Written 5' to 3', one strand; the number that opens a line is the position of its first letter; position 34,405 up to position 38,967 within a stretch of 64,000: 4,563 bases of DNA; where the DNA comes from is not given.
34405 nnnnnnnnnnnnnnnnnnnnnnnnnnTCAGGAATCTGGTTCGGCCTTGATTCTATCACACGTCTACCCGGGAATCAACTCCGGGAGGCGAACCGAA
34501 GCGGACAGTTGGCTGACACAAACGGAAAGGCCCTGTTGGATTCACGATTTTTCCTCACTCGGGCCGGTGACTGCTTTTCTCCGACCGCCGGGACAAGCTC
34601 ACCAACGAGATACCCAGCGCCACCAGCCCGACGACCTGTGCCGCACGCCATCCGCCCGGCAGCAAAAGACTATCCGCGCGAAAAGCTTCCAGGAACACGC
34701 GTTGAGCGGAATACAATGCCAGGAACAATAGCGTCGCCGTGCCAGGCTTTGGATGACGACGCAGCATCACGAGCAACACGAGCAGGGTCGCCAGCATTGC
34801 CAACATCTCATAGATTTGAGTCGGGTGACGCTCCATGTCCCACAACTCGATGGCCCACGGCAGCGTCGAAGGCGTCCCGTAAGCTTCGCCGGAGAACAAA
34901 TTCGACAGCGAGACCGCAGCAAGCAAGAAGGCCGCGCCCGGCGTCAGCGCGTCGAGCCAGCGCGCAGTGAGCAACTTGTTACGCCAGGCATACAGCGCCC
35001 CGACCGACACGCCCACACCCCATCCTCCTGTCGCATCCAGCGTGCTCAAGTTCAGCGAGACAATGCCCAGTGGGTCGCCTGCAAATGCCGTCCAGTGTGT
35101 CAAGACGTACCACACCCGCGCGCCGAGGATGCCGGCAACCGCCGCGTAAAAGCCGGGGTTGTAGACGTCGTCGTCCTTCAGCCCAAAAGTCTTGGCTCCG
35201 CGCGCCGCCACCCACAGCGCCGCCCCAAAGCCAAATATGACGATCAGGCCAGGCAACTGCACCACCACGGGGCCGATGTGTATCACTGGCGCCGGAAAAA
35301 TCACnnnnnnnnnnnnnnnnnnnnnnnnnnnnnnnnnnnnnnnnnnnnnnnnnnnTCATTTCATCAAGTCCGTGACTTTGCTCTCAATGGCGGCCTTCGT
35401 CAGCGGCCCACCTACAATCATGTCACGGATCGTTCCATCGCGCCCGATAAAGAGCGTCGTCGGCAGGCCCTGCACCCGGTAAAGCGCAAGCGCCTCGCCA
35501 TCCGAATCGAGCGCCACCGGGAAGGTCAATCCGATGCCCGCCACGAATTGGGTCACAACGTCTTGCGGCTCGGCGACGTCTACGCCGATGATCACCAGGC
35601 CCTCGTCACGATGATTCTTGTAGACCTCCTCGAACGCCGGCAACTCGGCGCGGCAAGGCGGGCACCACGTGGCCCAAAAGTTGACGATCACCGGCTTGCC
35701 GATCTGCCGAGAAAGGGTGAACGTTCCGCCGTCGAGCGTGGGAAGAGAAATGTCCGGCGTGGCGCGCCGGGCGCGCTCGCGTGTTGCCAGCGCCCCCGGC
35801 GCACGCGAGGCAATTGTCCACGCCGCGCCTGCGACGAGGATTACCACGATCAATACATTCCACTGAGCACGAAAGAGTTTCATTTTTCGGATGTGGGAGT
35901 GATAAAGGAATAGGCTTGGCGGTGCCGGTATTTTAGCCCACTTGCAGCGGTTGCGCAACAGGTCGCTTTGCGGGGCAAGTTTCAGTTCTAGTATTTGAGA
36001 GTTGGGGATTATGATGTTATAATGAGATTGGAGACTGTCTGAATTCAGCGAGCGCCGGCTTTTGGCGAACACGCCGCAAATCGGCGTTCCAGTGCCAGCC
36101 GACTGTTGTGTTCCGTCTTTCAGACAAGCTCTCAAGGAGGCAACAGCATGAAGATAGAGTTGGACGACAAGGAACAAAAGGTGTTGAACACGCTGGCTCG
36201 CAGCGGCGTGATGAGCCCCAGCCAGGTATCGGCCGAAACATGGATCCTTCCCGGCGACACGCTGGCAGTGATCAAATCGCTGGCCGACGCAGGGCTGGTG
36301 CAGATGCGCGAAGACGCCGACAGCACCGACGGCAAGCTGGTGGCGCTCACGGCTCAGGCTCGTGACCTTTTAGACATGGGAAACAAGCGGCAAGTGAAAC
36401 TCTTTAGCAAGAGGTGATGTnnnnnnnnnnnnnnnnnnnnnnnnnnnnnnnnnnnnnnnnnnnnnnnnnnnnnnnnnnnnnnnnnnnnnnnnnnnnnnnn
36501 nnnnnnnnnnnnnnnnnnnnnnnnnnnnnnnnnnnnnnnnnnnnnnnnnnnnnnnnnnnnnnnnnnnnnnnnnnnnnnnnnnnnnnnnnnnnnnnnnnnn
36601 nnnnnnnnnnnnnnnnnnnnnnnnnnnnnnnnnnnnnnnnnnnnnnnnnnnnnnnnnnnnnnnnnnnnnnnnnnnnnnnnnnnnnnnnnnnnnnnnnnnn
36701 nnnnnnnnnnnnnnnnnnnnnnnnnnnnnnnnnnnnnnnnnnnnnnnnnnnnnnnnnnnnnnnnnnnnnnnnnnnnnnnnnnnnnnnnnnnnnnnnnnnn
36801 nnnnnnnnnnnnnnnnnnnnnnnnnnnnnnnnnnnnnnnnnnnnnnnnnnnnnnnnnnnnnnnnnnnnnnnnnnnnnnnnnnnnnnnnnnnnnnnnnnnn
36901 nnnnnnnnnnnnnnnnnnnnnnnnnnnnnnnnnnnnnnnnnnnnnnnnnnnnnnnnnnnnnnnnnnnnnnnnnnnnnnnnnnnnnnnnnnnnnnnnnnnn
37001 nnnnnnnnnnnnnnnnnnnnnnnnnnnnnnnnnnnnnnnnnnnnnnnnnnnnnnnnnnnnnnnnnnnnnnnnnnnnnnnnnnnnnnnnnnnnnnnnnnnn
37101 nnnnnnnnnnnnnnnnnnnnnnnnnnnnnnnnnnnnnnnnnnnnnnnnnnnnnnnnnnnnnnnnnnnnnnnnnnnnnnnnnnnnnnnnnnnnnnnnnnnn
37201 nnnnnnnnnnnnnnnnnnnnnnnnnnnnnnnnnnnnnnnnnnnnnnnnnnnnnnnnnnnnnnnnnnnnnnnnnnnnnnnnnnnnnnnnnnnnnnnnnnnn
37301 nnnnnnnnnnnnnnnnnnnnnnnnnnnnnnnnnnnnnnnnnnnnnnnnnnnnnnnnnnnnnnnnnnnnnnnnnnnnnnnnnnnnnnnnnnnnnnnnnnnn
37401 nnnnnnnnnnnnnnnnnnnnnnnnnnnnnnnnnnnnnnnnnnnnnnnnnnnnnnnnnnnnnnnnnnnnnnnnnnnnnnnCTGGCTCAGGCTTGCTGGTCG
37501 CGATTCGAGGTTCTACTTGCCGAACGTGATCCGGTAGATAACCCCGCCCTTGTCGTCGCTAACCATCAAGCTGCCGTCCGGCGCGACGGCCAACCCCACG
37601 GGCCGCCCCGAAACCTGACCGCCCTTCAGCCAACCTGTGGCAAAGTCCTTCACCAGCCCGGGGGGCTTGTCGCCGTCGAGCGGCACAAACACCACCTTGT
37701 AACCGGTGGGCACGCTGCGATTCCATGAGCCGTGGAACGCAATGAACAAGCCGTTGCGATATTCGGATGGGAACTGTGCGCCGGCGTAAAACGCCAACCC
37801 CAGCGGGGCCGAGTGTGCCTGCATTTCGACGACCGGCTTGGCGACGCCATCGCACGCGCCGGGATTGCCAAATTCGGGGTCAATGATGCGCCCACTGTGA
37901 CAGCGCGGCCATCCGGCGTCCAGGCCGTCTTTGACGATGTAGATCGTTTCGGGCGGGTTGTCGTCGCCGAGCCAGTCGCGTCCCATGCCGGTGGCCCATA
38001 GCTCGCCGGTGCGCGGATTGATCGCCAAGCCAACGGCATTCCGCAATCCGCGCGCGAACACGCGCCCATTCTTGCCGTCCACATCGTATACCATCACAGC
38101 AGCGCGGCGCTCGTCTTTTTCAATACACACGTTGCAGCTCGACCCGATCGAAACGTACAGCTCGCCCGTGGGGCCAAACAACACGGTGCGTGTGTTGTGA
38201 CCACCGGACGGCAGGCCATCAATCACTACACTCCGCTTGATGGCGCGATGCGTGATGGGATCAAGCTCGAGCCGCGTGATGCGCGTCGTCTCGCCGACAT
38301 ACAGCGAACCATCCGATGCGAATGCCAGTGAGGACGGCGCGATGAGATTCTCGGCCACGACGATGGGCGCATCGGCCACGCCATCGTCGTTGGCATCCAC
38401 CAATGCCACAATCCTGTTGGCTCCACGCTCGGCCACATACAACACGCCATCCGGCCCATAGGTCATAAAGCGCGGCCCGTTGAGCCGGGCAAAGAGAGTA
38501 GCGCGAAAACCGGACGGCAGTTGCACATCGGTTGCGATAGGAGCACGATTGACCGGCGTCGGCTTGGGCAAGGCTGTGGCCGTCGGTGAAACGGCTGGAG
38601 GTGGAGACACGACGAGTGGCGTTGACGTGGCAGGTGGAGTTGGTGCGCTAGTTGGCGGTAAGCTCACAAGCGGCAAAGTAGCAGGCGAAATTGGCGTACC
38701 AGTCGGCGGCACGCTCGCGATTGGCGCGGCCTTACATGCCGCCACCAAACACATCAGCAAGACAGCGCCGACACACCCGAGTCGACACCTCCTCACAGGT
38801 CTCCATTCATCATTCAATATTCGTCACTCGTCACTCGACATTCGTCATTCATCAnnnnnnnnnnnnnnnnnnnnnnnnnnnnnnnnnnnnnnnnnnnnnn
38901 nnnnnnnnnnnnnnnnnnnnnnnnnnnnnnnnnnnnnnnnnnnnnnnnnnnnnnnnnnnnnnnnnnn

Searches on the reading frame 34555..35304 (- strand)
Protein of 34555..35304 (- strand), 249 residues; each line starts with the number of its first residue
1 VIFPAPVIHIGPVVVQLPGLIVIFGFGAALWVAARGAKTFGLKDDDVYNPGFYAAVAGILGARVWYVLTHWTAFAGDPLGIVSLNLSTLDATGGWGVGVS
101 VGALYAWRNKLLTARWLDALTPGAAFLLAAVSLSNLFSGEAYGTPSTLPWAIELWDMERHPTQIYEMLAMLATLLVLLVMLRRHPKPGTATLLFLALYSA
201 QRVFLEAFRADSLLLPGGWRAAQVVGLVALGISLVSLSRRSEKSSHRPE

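Call 36: search_protein_families(library=pfam, proteins=[window:34555-35304:-], max_evalue=0.001)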
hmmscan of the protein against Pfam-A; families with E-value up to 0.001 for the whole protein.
window:34555-35304:- (249 aa): 1 family
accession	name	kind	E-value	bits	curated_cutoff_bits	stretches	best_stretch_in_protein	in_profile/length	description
PF01790.23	LGT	-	5.8e-40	137.6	24.9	1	7-235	3-236/240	Prolipoprotein diacylglyceryl transferase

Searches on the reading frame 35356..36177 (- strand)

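Call 36: search_protein_families(library=pfam, proteins=[window:35356-36177:-], max_evalue=0.001)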
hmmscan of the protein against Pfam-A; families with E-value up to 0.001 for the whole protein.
window:35356-36177:- (273 aa): 5 families
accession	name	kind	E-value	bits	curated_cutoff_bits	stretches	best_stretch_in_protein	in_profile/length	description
PF00578.27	AhpC-TSA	-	2.9e-28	98.7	26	1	139-252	4-123/124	AhpC/TSA family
PF08534.16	Redoxin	-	2.9e-21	76.2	26.6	1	140-259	6-137/148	Redoxin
PF13905.12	Thioredoxin_8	-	7.8e-12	45.8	27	1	160-250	1-94/94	Thioredoxin-like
PF00085.26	Thioredoxin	-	1e-11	45.2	23.5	1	161-211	19-68/103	Thioredoxin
PF13098.12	Thioredoxin_2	-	6e-07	30.2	27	1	158-256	3-93/104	Thioredoxin-like domain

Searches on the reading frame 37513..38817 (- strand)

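Call 36: search_protein_families(library=pfam, proteins=[window:37513-38817:-], max_evalue=0.001)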
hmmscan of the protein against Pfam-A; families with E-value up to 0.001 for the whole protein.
window:37513-38817:- (434 aa): 6 families
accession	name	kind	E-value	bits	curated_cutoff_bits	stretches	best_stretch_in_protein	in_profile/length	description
PF07995.17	GSDH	-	1.1e-16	61.5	25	1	175-360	79-276/332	Glucose / Sorbosone dehydrogenase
PF23500.1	DUF7133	-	1.1e-11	45.1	27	1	98-232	9-158/385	Domain of unknown function (DUF7133)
PF01436.27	NHL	-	2.6e-09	37.1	20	0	112-137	1-26/28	NHL repeat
PF25021.1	TEN_NHL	-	1e-06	28.5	27.1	0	156-193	28-65/357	Teneurin NHL domain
PF22807.2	TrAA12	-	2e-05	23.6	30.9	0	327-382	273-321/463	TrAA12-like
PF24684.1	Vgb_lyase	-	0.00059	19.2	50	0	113-177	97-157/290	Virginiamycin B lyase family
